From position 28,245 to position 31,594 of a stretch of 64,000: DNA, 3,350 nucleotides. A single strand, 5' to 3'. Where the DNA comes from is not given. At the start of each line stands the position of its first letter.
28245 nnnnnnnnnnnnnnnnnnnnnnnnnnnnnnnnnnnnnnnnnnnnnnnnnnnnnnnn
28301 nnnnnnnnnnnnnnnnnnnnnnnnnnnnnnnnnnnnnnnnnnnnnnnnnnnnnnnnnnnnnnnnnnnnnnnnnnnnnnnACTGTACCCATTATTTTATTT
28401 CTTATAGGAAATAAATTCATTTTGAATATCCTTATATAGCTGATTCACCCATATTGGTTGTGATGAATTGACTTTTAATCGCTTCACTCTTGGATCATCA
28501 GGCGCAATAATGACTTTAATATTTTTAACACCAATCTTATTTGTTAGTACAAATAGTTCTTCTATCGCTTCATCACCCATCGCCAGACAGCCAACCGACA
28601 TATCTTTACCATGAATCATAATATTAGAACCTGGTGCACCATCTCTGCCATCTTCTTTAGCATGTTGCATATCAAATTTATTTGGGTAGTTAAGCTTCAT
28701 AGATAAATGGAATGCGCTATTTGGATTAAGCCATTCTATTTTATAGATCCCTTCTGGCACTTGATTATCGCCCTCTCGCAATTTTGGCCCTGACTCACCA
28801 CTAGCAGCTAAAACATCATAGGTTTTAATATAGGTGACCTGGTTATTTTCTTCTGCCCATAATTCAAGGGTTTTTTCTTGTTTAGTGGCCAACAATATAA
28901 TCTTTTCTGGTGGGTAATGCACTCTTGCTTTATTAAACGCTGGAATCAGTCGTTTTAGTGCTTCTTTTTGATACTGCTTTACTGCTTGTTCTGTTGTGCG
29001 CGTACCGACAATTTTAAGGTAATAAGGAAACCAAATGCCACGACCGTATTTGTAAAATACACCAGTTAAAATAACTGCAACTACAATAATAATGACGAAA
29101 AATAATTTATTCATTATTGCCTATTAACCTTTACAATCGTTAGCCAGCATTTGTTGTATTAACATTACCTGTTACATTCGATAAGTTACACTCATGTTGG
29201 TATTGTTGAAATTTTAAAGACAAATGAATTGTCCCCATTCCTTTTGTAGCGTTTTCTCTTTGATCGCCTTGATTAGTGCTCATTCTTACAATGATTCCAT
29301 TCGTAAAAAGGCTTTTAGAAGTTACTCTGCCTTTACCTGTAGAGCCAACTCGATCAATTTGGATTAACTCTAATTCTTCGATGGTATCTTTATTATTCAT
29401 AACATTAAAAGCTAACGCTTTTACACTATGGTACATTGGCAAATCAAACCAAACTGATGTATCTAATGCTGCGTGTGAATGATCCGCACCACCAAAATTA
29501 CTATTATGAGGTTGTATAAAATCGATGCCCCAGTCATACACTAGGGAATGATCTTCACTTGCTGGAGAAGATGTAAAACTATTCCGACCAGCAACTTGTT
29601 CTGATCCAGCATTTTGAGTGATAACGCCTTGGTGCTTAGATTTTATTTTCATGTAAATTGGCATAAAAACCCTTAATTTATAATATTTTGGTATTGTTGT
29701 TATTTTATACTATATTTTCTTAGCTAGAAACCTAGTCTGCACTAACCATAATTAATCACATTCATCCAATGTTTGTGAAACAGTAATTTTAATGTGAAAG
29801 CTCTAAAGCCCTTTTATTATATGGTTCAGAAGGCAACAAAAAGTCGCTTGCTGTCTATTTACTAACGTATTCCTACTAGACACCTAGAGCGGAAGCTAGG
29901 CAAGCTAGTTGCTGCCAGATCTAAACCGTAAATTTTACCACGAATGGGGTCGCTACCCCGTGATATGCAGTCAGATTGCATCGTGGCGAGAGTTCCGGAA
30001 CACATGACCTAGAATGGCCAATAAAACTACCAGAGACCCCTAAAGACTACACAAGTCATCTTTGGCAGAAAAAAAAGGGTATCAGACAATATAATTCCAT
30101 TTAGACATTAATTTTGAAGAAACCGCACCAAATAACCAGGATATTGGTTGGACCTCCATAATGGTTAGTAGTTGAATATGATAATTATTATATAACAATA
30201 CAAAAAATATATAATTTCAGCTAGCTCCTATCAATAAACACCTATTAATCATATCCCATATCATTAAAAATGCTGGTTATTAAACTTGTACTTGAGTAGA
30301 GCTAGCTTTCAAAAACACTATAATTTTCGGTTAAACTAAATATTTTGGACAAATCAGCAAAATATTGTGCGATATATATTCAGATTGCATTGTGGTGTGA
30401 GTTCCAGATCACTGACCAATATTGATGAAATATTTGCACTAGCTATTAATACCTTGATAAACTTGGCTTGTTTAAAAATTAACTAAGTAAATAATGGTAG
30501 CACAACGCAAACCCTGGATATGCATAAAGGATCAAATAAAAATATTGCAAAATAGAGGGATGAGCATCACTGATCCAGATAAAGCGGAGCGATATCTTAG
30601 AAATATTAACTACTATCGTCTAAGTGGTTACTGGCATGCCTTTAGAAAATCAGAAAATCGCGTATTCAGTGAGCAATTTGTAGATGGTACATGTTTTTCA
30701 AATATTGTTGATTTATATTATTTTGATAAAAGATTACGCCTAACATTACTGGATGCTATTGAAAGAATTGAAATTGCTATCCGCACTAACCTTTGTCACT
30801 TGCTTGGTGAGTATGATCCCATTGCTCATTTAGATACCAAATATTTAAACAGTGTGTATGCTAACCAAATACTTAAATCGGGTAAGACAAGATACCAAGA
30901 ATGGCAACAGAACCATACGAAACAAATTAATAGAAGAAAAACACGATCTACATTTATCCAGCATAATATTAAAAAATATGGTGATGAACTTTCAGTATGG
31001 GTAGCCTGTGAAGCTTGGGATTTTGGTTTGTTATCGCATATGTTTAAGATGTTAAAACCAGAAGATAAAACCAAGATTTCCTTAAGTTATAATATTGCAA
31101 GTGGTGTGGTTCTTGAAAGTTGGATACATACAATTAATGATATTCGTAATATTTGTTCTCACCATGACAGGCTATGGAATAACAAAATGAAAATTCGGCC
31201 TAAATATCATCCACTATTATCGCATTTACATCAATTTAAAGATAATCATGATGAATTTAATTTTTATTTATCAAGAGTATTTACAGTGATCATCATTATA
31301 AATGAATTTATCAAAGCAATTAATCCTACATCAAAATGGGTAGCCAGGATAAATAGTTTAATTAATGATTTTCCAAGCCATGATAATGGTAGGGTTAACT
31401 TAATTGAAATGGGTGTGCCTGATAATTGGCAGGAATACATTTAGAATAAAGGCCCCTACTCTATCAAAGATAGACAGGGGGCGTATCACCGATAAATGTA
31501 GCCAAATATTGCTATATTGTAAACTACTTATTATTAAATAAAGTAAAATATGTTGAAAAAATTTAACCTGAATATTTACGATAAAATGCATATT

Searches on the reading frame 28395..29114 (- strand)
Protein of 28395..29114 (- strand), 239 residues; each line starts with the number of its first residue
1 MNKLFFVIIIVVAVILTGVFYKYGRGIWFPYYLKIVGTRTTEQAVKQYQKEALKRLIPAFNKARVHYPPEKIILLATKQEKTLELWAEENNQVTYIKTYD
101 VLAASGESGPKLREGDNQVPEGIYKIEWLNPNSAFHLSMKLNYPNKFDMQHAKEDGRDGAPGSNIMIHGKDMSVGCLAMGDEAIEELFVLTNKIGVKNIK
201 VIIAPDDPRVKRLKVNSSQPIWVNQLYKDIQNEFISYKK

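Call 63: search_protein_families(library=pfam, proteins=[window:28395-29114:-], max_evalue=0.001)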
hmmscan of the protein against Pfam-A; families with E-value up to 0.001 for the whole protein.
window:28395-29114:- (239 aa): 1 family
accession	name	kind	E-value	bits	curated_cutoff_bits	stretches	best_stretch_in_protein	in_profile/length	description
PF03734.19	YkuD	-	1.7e-08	35.6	23.4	1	78-190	9-137/146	L,D-transpeptidase catalytic domain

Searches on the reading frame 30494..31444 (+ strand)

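Call 63: search_protein_families(library=pfam, proteins=[window:30494-31444:+], max_evalue=0.001)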
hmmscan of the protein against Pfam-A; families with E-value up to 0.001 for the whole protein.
window:30494-31444:+ (316 aa): 1 family
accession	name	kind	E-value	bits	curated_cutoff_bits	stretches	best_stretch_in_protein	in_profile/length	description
PF07751.16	Abi_2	-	1.5e-56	192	25.6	1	33-229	1-184/184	Abi-like protein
